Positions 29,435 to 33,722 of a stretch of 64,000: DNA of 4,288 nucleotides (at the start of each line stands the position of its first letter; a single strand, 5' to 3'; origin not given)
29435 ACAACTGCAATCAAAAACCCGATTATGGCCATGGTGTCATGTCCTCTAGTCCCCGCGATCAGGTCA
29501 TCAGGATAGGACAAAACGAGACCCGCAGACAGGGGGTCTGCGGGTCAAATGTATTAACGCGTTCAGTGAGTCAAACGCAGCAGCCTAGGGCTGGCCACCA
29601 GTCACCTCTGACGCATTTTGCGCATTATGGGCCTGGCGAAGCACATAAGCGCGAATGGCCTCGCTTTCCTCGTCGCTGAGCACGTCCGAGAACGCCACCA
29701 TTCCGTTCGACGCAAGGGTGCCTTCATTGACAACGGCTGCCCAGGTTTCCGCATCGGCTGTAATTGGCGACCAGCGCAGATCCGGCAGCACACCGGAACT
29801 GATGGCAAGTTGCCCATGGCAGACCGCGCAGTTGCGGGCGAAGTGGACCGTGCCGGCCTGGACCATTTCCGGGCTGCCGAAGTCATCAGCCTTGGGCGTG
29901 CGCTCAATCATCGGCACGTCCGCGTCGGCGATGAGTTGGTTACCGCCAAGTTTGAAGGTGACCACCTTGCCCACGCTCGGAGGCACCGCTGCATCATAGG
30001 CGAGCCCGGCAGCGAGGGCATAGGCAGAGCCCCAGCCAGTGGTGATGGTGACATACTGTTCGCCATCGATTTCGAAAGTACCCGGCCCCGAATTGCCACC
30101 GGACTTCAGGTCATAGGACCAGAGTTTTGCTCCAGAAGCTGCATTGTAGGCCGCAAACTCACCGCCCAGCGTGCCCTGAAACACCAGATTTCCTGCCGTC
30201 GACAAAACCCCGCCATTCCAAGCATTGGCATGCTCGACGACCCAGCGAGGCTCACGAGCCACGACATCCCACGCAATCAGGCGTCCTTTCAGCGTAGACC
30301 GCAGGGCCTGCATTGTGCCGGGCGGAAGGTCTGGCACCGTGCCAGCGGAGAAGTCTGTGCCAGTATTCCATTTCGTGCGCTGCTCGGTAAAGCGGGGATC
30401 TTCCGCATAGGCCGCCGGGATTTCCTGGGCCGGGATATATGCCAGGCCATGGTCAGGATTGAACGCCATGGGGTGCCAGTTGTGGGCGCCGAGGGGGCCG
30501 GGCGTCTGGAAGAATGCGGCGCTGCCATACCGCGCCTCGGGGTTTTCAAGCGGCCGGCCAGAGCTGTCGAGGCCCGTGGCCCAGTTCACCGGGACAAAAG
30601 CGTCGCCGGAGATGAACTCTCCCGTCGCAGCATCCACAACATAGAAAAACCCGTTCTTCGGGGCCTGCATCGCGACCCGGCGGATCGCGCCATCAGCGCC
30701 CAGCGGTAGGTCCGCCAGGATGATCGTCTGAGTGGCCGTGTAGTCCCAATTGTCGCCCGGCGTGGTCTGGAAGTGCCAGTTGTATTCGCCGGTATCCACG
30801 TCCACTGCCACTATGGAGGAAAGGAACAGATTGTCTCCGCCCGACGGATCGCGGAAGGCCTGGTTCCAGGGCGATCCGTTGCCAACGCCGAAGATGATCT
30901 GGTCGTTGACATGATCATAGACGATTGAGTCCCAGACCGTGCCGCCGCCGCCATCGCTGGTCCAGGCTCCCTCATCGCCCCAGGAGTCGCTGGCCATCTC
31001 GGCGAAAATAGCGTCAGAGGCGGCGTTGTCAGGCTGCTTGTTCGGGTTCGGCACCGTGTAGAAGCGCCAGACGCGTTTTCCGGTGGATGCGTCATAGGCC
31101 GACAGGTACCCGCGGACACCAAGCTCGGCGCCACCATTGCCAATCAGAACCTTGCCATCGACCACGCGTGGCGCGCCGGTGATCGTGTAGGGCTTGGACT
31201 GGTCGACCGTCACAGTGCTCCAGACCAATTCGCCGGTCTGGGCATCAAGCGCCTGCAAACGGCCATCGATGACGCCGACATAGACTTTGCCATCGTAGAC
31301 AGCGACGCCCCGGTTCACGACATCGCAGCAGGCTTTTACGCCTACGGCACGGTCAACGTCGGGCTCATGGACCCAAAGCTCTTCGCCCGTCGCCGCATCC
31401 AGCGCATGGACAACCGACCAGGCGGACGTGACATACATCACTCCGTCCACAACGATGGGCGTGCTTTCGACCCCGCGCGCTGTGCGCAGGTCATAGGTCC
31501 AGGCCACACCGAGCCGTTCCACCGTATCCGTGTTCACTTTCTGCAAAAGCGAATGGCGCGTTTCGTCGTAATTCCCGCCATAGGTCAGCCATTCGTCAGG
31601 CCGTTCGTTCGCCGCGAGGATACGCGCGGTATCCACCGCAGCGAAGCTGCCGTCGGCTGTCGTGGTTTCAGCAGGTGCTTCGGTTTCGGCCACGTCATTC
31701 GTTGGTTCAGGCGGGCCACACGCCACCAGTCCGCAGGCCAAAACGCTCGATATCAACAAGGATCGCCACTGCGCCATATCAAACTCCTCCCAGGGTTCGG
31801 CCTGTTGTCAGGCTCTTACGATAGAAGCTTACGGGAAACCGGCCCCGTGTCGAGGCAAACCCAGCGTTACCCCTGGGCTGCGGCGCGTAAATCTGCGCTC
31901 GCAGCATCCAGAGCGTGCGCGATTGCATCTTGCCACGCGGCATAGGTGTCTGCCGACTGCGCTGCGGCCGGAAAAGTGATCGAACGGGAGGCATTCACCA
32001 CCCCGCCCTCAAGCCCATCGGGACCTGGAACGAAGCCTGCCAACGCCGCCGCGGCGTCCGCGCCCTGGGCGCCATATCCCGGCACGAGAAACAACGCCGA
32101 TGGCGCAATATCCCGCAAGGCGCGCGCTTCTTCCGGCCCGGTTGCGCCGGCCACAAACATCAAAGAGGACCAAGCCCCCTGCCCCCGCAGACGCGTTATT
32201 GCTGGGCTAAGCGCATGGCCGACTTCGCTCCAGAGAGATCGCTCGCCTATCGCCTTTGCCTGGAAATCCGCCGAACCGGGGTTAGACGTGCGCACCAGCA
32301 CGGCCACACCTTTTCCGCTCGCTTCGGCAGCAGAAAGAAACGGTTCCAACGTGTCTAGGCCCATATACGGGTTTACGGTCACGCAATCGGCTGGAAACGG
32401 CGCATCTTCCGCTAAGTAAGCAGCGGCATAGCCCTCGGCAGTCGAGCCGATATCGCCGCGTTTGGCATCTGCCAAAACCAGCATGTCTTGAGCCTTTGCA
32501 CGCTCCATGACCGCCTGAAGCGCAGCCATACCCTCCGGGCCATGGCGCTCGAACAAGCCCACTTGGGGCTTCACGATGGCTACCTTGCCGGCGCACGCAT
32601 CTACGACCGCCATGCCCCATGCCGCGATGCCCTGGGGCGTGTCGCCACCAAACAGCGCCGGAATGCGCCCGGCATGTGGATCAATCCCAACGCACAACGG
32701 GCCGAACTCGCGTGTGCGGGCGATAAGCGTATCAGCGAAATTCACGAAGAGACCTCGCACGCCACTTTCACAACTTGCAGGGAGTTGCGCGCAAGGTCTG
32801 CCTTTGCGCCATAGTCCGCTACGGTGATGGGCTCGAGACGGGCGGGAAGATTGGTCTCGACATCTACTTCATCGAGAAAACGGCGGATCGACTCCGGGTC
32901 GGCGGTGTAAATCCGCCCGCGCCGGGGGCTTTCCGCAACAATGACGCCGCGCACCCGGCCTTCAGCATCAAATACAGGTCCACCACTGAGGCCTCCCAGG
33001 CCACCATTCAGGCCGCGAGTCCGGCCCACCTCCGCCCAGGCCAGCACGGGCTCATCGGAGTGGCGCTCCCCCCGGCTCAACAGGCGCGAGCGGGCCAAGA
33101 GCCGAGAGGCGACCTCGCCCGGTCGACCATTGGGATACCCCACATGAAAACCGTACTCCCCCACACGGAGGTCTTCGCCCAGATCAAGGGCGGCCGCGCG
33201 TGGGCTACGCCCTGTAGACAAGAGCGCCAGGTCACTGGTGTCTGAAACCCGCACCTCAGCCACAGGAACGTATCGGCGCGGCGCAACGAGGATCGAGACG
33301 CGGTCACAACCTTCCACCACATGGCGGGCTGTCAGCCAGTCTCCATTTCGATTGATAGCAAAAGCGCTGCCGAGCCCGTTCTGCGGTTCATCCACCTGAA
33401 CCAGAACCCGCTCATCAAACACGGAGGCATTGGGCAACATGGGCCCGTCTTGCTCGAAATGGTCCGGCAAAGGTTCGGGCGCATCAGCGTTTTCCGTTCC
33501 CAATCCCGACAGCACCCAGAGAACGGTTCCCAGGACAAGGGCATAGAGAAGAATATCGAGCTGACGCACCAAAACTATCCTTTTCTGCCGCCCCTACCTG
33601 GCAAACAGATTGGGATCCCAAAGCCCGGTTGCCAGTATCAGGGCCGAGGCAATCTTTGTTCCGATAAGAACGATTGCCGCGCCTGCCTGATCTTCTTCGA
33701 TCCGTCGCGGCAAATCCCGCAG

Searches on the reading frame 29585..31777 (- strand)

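Call 14: search_protein_families(library=pfam, proteins=[window:29585-31777:-], max_evalue=0.001)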
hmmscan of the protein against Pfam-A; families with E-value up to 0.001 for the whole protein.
window:29585-31777:- (730 aa): 4 families
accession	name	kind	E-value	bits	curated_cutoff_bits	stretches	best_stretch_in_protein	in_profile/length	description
PF01011.28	PQQ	-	1.8e-67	228.8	26.7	2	63-389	1-335/595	Glucose/ethanol/alcohol dehydrogenase, beta-propeller domain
PF13360.13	PQQ_2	-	4.7e-22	79.2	27.6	2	92-248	16-152/233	Outer membrane protein assembly factor BamB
PF13570.13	Beta-prop_ACSF4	-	1.2e-12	48.3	133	1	101-197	3-96/329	Beta-alanine-activating enzyme, beta-propeller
PF13442.11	Cytochrome_CBB3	-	4.9e-09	36.8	27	1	639-712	3-68/68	Cytochrome C oxidase, cbb3-type, subunit III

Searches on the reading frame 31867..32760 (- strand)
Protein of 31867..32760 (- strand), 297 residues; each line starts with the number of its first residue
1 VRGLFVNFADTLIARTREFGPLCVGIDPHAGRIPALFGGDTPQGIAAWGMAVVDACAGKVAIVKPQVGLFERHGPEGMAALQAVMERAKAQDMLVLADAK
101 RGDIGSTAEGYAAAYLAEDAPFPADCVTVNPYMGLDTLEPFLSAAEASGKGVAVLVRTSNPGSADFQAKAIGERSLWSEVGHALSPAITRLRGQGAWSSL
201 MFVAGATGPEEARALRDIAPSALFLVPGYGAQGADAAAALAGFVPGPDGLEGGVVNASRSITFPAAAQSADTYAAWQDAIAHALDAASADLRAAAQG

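Call 14: search_protein_families(library=pfam, proteins=[window:31867-32760:-], max_evalue=0.001)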
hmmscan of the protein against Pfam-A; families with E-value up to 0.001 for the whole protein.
window:31867-32760:- (297 aa): 1 family
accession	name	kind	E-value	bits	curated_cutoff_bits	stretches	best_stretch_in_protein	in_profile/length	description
PF00215.30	OMPdecase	-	7.4e-28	98.4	27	1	21-262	2-209/221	Orotidine 5'-phosphate decarboxylase / HUMPS family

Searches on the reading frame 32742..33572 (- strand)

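Call 111: search_protein_families(library=pfam, proteins=[window:32742-33572:-], max_evalue=0.00001)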
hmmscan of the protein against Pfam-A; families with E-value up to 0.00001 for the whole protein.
window:32742-33572:- (276 aa): 1 family
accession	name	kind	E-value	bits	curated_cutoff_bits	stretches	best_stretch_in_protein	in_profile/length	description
PF13365.12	Trypsin_2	-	1.6e-16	61.8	27.6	1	68-210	1-144/144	Trypsin-like peptidase domain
